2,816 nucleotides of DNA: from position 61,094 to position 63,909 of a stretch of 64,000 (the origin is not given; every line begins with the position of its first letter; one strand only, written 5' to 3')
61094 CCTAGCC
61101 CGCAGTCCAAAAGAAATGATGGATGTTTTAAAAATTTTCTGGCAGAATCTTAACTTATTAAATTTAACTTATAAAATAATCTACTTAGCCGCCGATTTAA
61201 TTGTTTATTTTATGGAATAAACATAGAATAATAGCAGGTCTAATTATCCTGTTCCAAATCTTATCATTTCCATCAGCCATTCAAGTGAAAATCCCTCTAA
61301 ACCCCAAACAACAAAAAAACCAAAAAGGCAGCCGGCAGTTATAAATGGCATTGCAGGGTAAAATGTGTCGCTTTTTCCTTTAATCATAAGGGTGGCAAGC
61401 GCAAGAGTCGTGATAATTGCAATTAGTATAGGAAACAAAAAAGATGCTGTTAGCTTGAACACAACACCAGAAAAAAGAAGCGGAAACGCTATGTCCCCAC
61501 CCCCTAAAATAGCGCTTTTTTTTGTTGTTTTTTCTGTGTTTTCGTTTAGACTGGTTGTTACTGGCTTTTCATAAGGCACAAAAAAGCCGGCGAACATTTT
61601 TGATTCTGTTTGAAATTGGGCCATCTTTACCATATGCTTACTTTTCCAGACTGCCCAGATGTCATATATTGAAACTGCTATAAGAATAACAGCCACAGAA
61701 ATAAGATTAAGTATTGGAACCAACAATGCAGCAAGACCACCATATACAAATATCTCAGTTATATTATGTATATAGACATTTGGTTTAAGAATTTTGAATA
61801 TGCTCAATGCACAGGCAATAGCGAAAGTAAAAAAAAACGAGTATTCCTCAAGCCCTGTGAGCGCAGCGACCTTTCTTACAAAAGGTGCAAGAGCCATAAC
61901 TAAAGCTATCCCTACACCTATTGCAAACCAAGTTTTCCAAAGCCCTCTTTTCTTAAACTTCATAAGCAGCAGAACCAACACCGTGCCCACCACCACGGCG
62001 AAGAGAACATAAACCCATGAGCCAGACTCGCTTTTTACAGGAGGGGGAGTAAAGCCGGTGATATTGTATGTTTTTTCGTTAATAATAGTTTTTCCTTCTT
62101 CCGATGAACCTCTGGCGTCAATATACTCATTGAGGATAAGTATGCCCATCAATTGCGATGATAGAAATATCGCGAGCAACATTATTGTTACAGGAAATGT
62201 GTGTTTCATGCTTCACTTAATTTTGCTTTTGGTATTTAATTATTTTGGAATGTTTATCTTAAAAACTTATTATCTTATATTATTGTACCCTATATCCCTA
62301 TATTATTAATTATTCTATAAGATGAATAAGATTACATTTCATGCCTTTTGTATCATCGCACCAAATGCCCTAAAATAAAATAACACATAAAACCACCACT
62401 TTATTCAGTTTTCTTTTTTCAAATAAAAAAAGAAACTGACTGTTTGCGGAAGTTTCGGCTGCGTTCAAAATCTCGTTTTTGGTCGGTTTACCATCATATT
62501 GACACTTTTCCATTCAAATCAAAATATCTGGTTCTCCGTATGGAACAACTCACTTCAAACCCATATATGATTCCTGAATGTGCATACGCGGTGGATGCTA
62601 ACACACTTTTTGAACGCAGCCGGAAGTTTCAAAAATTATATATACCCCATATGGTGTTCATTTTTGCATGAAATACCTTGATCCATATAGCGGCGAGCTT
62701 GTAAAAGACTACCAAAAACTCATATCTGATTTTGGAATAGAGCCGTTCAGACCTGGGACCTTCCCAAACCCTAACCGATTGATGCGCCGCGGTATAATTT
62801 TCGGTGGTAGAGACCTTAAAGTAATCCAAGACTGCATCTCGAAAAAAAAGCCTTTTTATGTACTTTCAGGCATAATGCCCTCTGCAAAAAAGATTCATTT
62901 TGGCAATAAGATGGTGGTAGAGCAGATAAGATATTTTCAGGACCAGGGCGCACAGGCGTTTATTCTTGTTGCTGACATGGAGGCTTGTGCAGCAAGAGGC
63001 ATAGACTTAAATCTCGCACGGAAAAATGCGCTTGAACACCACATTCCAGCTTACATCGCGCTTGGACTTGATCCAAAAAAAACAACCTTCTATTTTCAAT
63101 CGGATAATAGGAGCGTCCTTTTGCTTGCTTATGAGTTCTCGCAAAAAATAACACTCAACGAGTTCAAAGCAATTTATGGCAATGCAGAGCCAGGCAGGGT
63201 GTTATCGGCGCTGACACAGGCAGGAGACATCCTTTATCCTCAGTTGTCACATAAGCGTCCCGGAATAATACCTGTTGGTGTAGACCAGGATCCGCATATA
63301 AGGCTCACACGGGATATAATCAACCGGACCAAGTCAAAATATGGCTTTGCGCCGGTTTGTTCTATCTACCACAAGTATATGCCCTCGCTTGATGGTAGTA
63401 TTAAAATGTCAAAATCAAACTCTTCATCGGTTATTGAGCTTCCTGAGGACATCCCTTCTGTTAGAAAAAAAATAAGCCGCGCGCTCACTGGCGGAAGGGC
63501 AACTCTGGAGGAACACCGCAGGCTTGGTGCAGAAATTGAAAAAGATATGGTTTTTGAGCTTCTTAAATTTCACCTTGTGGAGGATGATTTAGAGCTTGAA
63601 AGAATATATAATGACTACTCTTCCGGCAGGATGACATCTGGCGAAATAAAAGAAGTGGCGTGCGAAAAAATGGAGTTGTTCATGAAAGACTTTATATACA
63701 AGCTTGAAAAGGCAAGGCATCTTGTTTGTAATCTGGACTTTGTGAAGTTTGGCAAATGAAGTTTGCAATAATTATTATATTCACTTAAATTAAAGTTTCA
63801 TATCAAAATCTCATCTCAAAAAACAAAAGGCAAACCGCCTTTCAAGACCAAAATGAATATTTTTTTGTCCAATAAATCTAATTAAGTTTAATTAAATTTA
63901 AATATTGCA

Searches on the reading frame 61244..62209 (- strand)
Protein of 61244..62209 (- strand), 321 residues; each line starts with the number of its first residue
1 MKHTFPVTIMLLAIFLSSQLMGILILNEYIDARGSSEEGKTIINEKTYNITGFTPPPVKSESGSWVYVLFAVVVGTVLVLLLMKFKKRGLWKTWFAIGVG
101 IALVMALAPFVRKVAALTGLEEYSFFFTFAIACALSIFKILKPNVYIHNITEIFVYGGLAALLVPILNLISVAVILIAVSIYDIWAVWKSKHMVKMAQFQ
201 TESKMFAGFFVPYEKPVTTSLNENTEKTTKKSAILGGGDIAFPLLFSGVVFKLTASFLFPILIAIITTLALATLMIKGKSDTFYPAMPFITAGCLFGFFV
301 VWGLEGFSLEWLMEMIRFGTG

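Call 60: search_protein_families(library=pfam, proteins=[window:61244-62209:-], max_evalue=0.00001)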
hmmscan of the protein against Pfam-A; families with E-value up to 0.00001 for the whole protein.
window:61244-62209:- (321 aa): 1 family
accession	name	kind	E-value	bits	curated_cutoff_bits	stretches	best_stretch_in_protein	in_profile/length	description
PF06550.16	SPP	-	7e-19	68.8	23.9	1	61-300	32-276/283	Signal-peptide peptidase, presenilin aspartyl protease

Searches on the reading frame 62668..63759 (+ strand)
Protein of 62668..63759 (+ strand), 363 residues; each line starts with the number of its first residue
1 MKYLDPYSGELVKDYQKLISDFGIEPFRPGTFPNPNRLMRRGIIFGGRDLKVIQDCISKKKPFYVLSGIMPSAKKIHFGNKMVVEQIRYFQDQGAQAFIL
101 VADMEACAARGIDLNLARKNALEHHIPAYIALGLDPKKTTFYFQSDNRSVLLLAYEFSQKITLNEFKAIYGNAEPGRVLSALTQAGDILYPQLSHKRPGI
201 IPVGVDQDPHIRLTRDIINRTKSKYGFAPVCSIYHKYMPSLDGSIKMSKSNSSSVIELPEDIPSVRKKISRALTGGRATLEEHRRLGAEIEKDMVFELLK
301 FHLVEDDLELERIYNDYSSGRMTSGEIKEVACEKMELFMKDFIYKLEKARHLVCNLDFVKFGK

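Call 60: search_protein_families(library=pfam, proteins=[window:62668-63759:+], max_evalue=0.00001)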
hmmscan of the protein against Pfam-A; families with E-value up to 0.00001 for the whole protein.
window:62668-63759:+ (363 aa): 1 family
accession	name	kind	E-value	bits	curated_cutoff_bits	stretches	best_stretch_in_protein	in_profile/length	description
PF00579.31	tRNA-synt_1b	-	5e-45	154.5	21.1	1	59-338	2-290/292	tRNA synthetases class I (W and Y)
